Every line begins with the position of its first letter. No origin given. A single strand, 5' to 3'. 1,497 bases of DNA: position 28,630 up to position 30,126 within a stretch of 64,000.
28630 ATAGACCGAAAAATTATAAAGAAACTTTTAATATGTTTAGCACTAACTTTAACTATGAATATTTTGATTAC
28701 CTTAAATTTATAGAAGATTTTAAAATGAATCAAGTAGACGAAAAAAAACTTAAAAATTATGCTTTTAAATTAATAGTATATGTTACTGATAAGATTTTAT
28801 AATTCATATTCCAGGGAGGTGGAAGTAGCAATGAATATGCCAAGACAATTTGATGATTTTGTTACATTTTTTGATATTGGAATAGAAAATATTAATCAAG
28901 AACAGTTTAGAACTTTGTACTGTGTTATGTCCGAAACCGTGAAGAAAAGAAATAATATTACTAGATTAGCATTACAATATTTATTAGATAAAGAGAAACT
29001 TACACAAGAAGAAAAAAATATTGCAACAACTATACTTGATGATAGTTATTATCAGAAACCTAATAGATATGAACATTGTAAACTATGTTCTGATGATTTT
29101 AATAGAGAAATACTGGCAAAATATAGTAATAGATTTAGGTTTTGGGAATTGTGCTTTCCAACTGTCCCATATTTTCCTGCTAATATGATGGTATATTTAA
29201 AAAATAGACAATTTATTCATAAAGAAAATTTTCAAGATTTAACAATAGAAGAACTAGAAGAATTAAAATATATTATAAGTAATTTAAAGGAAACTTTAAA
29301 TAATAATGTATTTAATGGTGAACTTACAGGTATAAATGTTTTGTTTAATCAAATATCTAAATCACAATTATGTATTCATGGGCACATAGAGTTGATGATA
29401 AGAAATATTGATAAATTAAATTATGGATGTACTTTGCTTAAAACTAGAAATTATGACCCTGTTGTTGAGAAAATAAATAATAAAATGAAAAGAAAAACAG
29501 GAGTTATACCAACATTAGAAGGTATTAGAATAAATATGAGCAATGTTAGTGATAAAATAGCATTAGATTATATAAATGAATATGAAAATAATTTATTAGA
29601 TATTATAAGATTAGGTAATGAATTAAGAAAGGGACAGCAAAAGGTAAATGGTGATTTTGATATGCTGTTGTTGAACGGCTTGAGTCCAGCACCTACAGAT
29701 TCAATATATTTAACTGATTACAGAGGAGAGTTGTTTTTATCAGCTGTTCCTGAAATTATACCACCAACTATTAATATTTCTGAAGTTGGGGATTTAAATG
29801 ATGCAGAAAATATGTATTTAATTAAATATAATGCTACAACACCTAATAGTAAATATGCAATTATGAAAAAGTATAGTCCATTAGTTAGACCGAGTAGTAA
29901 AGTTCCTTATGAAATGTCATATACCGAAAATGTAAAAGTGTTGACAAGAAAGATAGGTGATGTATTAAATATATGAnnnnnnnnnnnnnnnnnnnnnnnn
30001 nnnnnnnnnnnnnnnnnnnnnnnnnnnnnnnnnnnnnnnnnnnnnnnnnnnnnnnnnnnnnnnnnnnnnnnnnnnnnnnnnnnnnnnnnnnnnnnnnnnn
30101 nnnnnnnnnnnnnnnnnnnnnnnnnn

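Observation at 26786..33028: Six-gene nucleotide-modifying operon (kinase, NTase, HIT-like, P-loop, His-phosphatase, Nudix) under a leader attenuator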

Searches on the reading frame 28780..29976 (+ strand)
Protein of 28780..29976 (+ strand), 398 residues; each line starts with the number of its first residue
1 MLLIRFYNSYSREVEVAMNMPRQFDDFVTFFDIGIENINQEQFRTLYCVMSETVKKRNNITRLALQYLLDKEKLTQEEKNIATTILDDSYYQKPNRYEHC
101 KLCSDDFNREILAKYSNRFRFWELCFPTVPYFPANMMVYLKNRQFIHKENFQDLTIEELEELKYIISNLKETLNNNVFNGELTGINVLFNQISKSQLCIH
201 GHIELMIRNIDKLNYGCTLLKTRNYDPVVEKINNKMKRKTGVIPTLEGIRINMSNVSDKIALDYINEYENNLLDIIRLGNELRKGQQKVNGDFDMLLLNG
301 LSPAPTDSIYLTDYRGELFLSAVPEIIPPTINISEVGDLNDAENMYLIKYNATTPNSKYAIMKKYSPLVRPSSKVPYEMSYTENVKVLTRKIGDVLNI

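Call 4: search_protein_families(library=pfam, proteins=[window:28780-29976:+], max_evalue=1)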
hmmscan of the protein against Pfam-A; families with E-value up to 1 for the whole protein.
window:28780-29976:+ (398 aa): 0 families

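Call 5: search_protein_families(library=ncbifam, proteins=[window:28780-29976:+], max_evalue=1)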
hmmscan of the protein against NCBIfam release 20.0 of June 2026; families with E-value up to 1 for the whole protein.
window:28780-29976:+ (398 aa): 0 families

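Call 6: search_protein_families(library=padloc, proteins=[window:28780-29976:+], max_evalue=1)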
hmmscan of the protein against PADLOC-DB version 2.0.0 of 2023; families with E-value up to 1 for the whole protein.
window:28780-29976:+ (398 aa): 0 families

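Call 14: search_solved_structures(query=window:28780-29976:+, max_evalue=10)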
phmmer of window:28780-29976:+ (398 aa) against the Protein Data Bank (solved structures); distinct sequences matched with E-value up to 10: 1.
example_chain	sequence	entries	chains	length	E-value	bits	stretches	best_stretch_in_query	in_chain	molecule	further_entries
7nwg_a2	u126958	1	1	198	1.4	11.3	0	48-82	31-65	ribosomal protein eS25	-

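Call 17: find_encoding_contigs(protein=window:28780-29976:+, flank=10000, max_places=10)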
Protein window:28780-29976:+ (398 aa): no gene with exactly this product is on record in the collection.

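Call 18: find_homologous_proteins(query=window:28780-29976:+)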
Query window:28780-29976:+ (398 aa): 101 proteins with E <= 0.001 among 3373 candidates.
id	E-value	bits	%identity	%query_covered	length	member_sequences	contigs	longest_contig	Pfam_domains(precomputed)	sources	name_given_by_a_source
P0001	9.2e-256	866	98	100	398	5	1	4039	-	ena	-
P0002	5.2e-242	821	95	96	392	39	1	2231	-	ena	-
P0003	8.4e-241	817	94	96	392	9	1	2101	-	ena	-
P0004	7.5e-239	810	90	100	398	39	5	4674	-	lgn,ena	-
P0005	1.5e-234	796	93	96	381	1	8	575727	-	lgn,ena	-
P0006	1.0e-233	794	93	96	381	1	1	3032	-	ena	-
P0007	5.4e-221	752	93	91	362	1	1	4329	-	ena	-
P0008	2.6e-181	621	72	95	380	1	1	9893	-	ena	-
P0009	2.4e-180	618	72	95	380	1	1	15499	-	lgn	-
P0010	3.7e-178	611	70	95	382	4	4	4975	-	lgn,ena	-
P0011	9.5e-163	560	100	63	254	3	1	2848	-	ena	-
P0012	5.3e-160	551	64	95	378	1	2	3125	-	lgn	-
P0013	1.3e-158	546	64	95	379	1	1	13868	-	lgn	-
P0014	1.1e-153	530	62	94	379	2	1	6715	-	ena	-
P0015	1.7e-153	529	63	95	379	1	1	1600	-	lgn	-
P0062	1.0e-88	316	44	95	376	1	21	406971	-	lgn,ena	-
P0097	2.0e-64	236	36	95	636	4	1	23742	PF06414.19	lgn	-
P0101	2.3e-37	147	31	93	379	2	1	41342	-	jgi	jgi:hypothetical protein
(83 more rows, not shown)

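Call 19: find_encoding_contigs(protein=P0005, flank=10000, max_places=3)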
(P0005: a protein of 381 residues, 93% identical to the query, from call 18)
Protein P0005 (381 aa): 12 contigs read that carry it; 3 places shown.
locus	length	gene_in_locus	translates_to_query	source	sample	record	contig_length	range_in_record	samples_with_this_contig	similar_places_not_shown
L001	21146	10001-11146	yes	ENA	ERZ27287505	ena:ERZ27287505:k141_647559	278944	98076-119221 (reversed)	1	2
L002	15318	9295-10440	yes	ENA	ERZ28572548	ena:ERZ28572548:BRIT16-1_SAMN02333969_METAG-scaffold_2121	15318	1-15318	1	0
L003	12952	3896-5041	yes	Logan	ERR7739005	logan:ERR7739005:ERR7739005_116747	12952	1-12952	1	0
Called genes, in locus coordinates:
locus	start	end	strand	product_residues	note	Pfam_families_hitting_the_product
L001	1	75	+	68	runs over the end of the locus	-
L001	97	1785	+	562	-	PF00239:Resolvase, PF07508:Recombinase, PF13408:Zn_ribbon_recom (faint)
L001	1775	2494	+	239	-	PF00768:Peptidase_S11, PF07943:PBP5_C (weak)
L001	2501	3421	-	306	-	PF00149:Metallophos (weak)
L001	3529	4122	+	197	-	-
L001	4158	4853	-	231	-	PF02517:Rce1-like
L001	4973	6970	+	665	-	PF17191:RecG_wedge, PF04851:ResIII, PF00270:DEAD, PF00271:Helicase_C, PF19833:RecG_dom3_C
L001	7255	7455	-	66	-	-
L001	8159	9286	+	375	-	-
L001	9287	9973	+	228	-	-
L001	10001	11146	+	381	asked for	-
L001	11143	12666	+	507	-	-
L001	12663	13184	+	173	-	PF00300:His_Phos_1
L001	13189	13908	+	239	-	PF00106:adh_short, PF08659:KR (weak), PF13561:adh_short_C2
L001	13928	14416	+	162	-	PF00293:NUDIX, PF22327:Nudt16-like (weak)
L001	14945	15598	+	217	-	-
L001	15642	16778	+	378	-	PF00717:Peptidase_S24, PF10502:Peptidase_S26 (weak)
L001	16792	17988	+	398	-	PF17231:DUF5305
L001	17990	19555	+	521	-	-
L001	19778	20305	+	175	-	PF04473:DUF553 (weak)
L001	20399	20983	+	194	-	-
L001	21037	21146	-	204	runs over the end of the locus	PF10386:DUF2441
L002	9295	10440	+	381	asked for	-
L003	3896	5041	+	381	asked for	-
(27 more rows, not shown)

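Call 20: find_encoding_contigs(protein=P0062, flank=10000, max_places=3)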
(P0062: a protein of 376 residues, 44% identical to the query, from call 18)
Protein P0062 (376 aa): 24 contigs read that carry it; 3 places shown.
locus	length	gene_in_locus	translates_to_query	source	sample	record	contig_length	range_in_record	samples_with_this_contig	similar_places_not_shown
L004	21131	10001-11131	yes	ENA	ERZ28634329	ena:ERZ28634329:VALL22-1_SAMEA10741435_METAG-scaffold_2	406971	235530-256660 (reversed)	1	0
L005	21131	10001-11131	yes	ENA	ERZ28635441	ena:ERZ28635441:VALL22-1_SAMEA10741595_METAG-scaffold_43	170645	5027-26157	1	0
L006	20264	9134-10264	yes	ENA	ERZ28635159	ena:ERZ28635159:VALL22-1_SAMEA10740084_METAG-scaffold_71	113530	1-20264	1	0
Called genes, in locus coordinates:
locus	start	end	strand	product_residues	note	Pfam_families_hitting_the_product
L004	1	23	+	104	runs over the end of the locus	-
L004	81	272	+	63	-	-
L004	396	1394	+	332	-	PF02129:Peptidase_S15 (weak), PF00561:Abhydrolase_1 (weak), PF12146:Hydrolase_4 (faint), PF00326:Peptidase_S9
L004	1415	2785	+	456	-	-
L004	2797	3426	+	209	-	PF01569:PAP2, PF14378:PAP2_3 (weak)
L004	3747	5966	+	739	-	PF03477:ATP-cone, PF13597:NRDD, PF01228:Gly_radical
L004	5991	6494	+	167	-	PF13353:Fer4_12, PF04055:Radical_SAM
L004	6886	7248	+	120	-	PF20511:PMI_typeI_cat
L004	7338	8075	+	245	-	PF00106:adh_short, PF08659:KR (weak), PF13561:adh_short_C2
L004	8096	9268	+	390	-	-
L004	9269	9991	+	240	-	-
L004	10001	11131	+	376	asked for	-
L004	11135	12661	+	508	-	-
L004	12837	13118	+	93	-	PF13353:Fer4_12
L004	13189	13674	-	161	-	PF06695:Sm_multidrug_ex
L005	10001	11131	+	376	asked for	-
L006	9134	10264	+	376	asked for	-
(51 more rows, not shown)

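Call 21: find_encoding_contigs(protein=P0097, flank=10000, max_places=3)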
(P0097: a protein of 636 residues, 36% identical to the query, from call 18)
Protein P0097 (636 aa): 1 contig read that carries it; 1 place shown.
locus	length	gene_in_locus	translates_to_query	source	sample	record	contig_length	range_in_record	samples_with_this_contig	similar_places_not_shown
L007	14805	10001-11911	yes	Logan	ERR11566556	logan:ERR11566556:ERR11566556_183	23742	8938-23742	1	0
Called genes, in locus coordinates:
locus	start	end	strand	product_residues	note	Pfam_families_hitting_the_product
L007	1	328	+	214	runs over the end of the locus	PF01250:Ribosomal_S6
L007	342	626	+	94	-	PF01250:Ribosomal_S6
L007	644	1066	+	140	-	PF00436:SSB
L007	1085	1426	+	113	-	-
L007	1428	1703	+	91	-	-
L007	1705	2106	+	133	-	-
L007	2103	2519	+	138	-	-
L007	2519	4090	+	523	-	PF14284:PcfJ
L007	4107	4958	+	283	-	PF08401:ArdcN (weak)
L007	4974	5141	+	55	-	-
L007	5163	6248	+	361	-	PF01807:Zn_ribbon_DnaG (weak)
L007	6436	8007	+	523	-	PF13353:Fer4_12 (weak), PF04055:Radical_SAM (faint)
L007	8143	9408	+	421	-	PF04055:Radical_SAM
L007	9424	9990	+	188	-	PF06941:NT5C (weak)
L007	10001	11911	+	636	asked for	PF06414:Zeta_toxin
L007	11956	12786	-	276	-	PF00248:Aldo_ket_red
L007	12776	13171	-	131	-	-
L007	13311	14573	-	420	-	PF00962:A_deaminase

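Call 22: find_encoding_contigs(protein=P0101, flank=10000, max_places=3)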
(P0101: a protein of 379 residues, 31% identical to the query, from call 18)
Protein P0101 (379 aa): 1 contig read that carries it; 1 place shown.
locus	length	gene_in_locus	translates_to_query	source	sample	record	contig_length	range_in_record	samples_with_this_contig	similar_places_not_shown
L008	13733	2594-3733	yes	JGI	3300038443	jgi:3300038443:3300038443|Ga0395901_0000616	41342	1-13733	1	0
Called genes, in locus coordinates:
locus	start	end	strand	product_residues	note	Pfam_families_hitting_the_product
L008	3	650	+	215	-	?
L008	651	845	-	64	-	-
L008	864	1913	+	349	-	-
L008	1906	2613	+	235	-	PF01909:NTP_transf_2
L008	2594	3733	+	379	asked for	-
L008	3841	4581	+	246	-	-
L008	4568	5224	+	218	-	-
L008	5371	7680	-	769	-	PF02687:FtsX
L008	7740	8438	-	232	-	PF13191:AAA_16 (weak), PF13555:AAA_29 (weak), PF00005:ABC_tran, PF13304:AAA_21 (faint)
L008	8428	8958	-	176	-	PF03551:PadR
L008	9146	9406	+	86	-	-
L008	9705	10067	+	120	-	PF03551:PadR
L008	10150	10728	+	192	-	-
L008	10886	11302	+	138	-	-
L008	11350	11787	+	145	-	-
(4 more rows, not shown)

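Call 26: search_solved_structures(query=A1, max_evalue=10, show_alignments=2)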
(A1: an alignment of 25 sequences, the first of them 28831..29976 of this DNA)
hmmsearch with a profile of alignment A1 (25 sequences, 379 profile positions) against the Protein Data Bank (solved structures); distinct sequences matched with E-value up to 10: 3.
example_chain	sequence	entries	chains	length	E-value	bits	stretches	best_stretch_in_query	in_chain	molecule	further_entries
3wo5_A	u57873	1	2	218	1.8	10.6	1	110-154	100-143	AP-4-A phosphorylase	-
3ano_A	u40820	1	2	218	2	10.5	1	110-153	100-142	AP-4-A phosphorylase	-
7ppp_A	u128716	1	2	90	2.3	10.3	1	78-99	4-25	Zinc finger protein 276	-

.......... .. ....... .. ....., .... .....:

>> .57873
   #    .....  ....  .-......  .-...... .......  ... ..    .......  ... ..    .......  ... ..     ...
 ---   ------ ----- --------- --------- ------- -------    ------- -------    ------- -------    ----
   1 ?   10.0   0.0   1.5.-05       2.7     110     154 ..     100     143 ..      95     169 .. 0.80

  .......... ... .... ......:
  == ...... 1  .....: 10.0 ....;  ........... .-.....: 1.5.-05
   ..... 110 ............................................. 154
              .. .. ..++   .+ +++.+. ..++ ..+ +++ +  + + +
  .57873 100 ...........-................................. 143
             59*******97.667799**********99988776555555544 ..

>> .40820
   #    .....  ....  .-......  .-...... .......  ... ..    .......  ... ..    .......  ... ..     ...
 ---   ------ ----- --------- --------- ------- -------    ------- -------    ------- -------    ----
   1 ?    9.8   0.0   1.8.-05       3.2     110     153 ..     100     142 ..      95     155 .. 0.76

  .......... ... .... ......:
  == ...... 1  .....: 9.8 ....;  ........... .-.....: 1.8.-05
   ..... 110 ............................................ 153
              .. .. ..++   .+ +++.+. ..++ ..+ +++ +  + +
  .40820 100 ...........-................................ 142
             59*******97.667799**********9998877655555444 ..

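Call 37: predict_structure(alignment_id=A1)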
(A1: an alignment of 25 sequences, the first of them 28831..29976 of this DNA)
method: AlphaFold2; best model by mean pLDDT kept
length: 381 residues; sequences in the alignment: 25
mean_pLDDT: 92.9   pTM: 0.91
mean pLDDT of the five models: 92.9, 92.9, 92.9, 91.9, 90.5
residues with pLDDT >= 90: 310; 70-90: 65; 50-70: 5; < 50: 1
segments of 3 or more residues with pLDDT < 50: none
pLDDT, mean of each block of 10 residues (from residue 1): 87 95 94 89 90 94 93 79 80 91 95 91 92 95 98 97 97 76 95 97 94 95 97 98 98 97 96 97 93 97 97 91 91 91 91 94 96 94 62
secondary structure, 60 per line:
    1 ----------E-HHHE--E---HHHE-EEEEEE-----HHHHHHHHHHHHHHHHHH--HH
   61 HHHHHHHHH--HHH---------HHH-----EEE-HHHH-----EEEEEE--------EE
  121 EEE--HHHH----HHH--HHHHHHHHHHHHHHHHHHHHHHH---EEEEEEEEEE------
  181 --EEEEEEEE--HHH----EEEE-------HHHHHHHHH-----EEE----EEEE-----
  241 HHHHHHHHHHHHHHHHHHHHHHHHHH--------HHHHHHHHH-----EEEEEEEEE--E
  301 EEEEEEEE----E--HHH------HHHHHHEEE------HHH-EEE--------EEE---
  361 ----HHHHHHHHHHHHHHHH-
elements in order: E28-33 H39-56 H59-69 E92-94 H96-99 E105-110 E119-123 H126-129 H139-161 E165-174 E183-190 E200-203 H211-219 E225-227 E232-235 H241-266 H275-283 E289-297 E300-308 H325-330 E331-333 E344-346 E355-357 H365-380
